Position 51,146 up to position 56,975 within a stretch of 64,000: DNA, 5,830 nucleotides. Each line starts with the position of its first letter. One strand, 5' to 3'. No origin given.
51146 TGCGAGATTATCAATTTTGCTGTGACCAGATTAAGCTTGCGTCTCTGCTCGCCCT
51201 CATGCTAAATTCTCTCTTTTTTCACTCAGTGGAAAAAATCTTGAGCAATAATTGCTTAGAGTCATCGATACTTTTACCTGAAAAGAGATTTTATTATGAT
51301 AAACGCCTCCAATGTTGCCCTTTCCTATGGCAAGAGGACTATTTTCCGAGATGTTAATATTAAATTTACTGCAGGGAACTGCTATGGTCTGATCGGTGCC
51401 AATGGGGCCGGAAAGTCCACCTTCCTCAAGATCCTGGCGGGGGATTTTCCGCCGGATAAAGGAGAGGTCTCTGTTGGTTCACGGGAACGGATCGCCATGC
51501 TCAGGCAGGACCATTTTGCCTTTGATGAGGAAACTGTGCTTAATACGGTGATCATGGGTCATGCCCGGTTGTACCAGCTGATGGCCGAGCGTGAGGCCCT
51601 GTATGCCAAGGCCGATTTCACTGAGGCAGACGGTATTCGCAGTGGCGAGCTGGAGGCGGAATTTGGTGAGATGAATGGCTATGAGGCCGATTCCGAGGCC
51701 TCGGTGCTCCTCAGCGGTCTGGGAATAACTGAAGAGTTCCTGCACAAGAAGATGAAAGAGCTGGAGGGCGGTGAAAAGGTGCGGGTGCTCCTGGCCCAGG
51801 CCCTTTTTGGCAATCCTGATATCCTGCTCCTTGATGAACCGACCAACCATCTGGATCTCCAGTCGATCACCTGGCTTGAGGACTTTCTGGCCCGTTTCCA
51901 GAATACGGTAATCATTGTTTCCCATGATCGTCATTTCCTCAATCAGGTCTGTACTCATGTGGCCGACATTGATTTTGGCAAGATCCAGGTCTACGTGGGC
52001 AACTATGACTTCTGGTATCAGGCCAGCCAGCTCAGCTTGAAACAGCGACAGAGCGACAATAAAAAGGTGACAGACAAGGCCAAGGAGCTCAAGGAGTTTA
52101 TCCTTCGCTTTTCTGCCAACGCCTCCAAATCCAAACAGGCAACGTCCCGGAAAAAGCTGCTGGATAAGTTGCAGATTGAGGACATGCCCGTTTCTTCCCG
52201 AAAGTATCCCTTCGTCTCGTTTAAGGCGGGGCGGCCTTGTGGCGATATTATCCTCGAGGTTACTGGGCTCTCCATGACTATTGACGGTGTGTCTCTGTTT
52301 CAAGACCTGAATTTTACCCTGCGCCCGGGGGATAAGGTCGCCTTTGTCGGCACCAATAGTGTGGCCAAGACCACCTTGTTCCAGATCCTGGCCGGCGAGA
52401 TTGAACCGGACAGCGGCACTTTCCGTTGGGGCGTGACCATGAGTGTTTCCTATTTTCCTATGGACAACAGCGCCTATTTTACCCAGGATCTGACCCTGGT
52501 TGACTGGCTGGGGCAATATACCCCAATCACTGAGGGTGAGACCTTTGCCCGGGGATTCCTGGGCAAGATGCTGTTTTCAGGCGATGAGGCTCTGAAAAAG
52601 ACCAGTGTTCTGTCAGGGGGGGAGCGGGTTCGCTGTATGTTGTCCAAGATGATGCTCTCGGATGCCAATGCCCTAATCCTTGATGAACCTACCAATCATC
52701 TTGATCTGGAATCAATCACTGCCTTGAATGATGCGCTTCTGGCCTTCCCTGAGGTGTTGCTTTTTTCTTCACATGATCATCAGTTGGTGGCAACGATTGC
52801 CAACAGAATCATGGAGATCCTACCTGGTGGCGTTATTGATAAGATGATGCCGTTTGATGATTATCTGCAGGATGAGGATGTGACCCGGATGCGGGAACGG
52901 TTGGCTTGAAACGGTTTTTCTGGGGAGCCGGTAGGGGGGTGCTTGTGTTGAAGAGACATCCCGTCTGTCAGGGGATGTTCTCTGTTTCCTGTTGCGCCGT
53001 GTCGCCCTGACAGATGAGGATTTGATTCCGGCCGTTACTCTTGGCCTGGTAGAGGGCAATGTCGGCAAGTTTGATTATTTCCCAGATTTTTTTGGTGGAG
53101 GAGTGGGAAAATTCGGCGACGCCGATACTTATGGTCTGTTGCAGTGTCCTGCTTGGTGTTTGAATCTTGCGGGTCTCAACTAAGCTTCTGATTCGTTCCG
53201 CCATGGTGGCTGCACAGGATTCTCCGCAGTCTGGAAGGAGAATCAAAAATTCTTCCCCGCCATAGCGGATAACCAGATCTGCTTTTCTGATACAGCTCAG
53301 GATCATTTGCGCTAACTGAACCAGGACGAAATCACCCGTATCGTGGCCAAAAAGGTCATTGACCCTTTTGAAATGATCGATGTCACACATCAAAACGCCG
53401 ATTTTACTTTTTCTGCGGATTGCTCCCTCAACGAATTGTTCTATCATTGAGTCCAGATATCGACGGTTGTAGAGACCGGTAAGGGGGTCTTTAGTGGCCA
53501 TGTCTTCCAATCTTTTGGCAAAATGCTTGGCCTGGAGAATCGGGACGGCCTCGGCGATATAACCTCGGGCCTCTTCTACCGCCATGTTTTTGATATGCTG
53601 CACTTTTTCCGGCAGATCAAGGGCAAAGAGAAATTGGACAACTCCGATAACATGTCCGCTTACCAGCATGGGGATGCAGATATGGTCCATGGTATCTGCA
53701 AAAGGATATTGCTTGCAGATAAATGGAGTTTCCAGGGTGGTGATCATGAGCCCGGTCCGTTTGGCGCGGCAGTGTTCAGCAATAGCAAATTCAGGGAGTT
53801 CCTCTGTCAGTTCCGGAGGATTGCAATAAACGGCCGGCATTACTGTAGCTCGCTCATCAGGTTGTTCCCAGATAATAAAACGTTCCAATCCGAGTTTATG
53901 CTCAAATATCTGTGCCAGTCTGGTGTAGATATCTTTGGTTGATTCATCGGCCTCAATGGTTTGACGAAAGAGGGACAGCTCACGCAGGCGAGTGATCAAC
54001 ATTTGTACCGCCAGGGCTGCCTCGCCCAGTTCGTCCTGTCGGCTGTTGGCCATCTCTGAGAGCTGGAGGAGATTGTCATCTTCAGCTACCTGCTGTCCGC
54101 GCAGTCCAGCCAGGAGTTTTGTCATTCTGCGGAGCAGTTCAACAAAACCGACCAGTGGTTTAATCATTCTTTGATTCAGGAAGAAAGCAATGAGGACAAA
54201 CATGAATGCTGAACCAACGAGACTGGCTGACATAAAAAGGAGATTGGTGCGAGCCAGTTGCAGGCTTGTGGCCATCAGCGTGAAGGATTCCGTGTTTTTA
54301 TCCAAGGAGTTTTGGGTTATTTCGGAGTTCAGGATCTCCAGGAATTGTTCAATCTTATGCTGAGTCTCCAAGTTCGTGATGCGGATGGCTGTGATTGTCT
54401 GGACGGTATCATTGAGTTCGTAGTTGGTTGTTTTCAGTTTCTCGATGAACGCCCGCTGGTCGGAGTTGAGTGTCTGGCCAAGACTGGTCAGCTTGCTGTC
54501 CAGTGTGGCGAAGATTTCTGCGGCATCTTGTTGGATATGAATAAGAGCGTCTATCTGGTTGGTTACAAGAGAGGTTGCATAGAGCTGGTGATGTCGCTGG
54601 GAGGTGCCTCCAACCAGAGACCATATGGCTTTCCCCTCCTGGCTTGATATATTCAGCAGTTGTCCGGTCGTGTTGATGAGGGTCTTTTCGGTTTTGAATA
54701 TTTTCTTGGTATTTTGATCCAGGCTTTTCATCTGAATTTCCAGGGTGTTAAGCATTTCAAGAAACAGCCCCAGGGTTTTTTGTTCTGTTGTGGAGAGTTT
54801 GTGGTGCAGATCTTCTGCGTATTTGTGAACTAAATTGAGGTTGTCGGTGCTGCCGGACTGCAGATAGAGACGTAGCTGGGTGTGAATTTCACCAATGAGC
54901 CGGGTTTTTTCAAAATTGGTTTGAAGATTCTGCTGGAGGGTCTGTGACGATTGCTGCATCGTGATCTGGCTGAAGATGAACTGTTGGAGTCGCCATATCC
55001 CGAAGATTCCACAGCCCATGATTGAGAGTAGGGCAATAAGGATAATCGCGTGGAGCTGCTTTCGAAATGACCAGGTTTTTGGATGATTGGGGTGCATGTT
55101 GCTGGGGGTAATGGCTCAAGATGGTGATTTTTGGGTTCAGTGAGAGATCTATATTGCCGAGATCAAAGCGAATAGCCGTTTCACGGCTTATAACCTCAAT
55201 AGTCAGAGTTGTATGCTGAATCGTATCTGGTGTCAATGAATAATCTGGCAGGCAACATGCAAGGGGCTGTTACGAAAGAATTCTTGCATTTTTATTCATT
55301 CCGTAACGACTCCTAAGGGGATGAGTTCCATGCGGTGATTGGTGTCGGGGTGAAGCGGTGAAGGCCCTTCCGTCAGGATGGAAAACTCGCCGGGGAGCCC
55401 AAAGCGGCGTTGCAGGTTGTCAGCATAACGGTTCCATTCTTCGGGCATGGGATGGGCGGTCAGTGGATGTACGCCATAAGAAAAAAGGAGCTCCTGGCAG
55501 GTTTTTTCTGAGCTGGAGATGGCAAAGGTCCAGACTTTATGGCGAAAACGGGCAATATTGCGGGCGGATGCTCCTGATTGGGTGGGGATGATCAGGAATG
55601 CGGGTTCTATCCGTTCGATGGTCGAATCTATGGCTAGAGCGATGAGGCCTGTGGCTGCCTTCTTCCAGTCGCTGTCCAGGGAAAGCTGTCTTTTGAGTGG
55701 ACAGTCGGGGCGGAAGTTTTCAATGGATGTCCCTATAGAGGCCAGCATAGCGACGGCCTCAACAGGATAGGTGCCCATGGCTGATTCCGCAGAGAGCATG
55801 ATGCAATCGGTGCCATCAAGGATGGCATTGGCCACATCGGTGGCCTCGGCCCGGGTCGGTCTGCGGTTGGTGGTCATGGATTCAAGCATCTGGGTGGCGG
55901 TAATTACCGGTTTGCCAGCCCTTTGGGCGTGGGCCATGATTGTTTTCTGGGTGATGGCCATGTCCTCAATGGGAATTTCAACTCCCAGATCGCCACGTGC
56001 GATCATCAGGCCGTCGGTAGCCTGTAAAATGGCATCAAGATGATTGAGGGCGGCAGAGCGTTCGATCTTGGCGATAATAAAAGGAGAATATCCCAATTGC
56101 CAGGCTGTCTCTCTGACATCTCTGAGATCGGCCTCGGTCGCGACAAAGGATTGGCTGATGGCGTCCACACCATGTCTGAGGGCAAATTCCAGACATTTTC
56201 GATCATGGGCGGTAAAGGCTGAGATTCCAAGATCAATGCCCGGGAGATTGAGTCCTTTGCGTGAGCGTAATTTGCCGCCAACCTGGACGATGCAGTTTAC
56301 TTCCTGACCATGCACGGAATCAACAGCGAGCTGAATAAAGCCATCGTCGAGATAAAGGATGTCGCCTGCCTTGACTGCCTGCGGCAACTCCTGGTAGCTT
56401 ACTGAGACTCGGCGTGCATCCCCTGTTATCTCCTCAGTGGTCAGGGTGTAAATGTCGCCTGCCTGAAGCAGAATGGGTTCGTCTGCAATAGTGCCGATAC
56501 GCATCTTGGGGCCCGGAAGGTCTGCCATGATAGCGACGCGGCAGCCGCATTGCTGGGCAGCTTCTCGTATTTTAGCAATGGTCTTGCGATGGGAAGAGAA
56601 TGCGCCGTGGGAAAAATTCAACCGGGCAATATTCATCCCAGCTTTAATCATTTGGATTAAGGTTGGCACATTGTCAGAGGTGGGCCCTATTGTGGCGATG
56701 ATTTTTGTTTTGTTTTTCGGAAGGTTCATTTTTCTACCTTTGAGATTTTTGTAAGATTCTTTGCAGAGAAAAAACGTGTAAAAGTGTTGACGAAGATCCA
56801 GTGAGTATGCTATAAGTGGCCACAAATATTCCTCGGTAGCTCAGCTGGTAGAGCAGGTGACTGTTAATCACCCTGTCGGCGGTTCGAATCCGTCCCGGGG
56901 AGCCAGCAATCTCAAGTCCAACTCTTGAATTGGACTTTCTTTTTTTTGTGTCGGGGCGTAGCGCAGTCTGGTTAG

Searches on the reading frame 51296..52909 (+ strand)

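Call 57: search_protein_families(library=pfam, proteins=[window:51296-52909:+], max_evalue=0.00001)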
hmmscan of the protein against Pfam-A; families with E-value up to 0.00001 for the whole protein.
window:51296-52909:+ (537 aa): 4 families
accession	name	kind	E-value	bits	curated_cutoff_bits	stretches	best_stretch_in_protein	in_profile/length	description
PF00005.33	ABC_tran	-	2.6e-46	158.1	25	2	18-184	2-137/137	ABC transporter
PF12848.13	ABC_tran_Xtn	-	3.1e-20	72.5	25.9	1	224-303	2-79/85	ABC transporter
PF13304.12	AAA_21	-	7e-15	56.3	27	0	30-86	2-65/304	AAA domain, putative AbiEii toxin, Type IV TA system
PF02463.25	SMC_N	-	2.5e-06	27.5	40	0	155-218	136-205/220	RecF/RecN/SMC N terminal domain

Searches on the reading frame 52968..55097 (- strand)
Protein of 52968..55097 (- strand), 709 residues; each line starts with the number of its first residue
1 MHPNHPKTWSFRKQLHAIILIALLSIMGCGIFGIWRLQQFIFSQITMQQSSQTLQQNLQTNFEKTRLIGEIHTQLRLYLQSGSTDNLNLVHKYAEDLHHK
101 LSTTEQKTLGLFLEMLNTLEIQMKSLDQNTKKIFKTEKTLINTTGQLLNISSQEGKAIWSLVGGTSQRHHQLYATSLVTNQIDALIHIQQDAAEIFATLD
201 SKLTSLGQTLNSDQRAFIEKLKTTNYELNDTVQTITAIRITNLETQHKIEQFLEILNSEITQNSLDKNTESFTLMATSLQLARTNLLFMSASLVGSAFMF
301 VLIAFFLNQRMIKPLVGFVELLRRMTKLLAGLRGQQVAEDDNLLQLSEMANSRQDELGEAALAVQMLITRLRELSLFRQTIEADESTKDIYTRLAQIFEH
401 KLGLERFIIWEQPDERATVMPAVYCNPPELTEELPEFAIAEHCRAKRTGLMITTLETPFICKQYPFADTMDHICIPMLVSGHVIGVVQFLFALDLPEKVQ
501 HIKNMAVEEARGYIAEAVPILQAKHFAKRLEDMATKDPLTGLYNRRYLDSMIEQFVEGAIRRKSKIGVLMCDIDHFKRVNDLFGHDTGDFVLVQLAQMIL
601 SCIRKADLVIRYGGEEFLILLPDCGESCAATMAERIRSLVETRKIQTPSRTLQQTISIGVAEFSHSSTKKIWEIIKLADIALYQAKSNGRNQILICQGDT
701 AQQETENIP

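Call 57: search_protein_families(library=pfam, proteins=[window:52968-55097:-], max_evalue=0.00001)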
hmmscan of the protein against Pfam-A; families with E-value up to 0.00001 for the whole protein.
window:52968-55097:- (709 aa): 1 family
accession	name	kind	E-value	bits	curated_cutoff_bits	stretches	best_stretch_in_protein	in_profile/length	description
PF00990.26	GGDEF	-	3.6e-51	173.6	23.8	1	535-692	2-161/161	Diguanylate cyclase, GGDEF domain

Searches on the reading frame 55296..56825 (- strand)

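Call 57: search_protein_families(library=pfam, proteins=[window:55296-56825:-], max_evalue=0.00001)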
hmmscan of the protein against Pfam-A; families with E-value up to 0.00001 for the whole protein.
window:55296-56825:- (509 aa): 2 families
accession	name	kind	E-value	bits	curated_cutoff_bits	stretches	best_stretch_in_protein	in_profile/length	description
PF00224.27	PK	-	4.1e-115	384.8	30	1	38-358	2-328/328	Pyruvate kinase, barrel domain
PF02887.21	PK_C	-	9.5e-11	42.2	28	1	395-458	3-66/114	Pyruvate kinase, alpha/beta domain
